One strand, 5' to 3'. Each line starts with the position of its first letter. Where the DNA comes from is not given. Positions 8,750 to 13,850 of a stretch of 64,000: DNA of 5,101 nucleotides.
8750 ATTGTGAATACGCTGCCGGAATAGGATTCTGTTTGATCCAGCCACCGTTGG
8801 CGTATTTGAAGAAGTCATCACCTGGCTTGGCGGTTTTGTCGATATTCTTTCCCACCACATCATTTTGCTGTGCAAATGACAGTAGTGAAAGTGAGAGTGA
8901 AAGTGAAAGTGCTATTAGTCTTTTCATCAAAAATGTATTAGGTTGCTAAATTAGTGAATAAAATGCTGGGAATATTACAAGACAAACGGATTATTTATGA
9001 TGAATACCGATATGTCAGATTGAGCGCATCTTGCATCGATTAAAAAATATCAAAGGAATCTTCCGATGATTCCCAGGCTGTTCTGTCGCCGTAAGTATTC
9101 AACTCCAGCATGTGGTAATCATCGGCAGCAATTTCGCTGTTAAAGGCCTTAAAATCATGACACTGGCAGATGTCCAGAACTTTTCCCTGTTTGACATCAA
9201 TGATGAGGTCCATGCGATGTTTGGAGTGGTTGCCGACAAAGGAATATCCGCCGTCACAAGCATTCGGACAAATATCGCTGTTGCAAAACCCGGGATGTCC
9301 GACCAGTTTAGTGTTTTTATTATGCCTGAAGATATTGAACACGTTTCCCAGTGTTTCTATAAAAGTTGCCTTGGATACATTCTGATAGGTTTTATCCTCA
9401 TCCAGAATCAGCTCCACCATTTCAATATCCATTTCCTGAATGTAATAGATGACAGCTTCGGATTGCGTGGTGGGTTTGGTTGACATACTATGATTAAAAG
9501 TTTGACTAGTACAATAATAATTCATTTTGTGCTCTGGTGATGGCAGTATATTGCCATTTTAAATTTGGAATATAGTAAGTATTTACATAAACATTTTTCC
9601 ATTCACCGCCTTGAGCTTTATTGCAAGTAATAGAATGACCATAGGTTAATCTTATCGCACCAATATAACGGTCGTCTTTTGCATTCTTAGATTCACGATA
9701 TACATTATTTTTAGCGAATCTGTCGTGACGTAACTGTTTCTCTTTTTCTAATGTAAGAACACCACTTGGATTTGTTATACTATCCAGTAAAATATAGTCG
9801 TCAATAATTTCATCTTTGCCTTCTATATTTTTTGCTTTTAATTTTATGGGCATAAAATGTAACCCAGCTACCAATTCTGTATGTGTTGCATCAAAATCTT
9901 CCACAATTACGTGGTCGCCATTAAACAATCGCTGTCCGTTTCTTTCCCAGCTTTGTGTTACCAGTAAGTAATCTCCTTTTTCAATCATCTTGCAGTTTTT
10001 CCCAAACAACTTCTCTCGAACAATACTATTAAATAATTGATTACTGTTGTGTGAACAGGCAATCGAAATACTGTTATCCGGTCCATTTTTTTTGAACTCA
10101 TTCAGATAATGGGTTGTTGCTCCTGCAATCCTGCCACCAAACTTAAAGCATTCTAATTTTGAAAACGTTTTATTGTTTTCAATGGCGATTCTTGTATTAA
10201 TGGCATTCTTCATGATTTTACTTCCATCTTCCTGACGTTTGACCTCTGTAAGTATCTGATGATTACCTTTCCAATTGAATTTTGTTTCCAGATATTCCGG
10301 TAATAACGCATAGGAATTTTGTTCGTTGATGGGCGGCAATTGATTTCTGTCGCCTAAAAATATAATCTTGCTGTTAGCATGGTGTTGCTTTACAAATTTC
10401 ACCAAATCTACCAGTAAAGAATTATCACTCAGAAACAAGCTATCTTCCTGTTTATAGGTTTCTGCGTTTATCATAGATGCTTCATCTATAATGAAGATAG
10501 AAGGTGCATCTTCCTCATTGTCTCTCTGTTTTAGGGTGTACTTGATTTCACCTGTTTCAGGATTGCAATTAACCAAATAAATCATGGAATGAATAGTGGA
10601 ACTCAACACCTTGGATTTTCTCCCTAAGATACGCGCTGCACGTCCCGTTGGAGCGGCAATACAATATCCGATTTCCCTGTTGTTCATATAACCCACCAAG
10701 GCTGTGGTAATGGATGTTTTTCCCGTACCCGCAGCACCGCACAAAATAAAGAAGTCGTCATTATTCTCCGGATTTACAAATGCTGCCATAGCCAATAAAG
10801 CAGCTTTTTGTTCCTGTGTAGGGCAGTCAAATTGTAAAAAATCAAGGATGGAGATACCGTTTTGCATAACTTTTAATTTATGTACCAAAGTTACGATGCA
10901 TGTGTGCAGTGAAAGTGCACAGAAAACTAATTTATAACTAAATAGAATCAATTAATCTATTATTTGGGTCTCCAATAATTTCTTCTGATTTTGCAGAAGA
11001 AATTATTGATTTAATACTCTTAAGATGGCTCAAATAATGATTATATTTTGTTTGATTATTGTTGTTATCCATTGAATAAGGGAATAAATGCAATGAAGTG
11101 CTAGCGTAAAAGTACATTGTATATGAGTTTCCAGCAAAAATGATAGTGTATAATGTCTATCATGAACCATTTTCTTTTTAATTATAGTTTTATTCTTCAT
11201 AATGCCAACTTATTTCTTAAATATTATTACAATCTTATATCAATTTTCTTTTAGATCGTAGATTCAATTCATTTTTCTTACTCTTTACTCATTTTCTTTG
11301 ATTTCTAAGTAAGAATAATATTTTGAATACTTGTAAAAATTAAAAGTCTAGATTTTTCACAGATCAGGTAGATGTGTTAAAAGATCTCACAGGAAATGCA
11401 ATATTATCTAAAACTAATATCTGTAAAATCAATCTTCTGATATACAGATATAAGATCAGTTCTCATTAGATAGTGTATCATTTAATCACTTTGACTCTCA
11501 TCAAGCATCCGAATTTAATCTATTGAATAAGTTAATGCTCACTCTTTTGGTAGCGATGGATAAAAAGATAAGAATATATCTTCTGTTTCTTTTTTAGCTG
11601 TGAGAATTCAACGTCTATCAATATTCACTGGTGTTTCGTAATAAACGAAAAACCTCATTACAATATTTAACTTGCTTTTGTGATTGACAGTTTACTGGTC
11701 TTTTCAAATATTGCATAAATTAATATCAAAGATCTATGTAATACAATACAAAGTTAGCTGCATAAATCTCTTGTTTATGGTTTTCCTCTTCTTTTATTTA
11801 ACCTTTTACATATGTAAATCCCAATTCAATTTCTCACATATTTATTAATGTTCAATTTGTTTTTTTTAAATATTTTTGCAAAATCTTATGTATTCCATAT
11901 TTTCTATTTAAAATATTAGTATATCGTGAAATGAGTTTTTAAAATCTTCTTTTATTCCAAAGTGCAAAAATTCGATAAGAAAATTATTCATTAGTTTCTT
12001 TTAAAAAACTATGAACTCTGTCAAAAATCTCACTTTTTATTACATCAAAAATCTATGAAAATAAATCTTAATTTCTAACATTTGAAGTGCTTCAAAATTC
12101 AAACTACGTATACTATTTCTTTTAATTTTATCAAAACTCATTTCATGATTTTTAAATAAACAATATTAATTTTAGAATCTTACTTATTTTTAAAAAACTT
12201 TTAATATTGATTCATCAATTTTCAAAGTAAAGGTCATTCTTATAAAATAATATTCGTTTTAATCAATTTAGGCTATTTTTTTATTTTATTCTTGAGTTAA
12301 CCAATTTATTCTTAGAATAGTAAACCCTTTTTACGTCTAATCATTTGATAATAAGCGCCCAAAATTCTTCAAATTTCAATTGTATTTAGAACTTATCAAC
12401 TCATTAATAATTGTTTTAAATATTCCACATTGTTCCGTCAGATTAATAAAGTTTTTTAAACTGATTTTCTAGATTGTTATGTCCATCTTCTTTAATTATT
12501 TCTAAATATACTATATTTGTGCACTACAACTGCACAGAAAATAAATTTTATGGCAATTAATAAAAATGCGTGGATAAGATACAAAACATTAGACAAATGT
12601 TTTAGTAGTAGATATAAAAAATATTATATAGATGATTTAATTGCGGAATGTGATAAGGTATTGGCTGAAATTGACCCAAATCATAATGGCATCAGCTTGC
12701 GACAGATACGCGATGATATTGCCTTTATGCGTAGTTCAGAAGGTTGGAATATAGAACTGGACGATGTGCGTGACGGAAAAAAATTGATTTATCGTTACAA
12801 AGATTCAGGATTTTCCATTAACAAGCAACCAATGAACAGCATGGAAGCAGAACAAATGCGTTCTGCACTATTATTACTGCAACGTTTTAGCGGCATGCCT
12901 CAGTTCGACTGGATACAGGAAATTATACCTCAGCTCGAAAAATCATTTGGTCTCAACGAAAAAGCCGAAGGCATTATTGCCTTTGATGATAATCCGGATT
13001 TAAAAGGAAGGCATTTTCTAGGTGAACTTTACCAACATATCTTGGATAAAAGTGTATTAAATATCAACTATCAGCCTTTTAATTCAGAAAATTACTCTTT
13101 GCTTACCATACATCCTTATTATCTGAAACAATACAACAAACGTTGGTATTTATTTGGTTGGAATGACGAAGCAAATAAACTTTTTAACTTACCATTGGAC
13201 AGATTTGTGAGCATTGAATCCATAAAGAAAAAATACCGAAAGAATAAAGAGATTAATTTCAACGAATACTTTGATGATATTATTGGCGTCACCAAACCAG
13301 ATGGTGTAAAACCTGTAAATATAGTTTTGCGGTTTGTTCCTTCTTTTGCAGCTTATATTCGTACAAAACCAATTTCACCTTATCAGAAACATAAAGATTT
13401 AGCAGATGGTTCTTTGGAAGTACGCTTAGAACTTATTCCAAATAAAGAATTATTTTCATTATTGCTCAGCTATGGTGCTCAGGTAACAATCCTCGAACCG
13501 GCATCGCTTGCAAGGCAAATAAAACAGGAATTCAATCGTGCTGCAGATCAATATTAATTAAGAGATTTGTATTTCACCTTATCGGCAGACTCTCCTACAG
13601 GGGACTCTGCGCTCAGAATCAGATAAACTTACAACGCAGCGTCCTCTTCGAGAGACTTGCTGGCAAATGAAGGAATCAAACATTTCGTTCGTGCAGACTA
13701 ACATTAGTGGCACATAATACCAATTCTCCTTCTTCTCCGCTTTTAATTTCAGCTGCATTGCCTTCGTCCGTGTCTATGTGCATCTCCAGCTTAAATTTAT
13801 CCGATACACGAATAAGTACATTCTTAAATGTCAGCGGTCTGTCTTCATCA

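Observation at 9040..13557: Accessory islet: SF1B helicase plus Cys/His-rich small protein, divergent from a WYL-domain regulator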

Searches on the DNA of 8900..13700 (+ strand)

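Call 42: search_rna_families(source=window, start=8900, end=13700, threshold=evalue, max_evalue=1)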
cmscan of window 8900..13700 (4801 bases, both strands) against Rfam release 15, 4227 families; matches with E-value up to 1: 0.
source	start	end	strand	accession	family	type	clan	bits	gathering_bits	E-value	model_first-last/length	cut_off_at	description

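Call 106: search_dna_similar(query=window:10940-12505:+, collection=phages, mode=distant, max_evalue=0.001, max_rows=8)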
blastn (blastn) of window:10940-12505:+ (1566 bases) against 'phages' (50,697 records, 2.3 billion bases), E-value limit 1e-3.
No match.

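Call 107: search_dna_similar(query=window:10940-12505:+, collection=plasmids, mode=distant, max_evalue=0.001, max_rows=8)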
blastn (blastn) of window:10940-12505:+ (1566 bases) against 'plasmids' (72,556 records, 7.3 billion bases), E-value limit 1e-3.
No match.
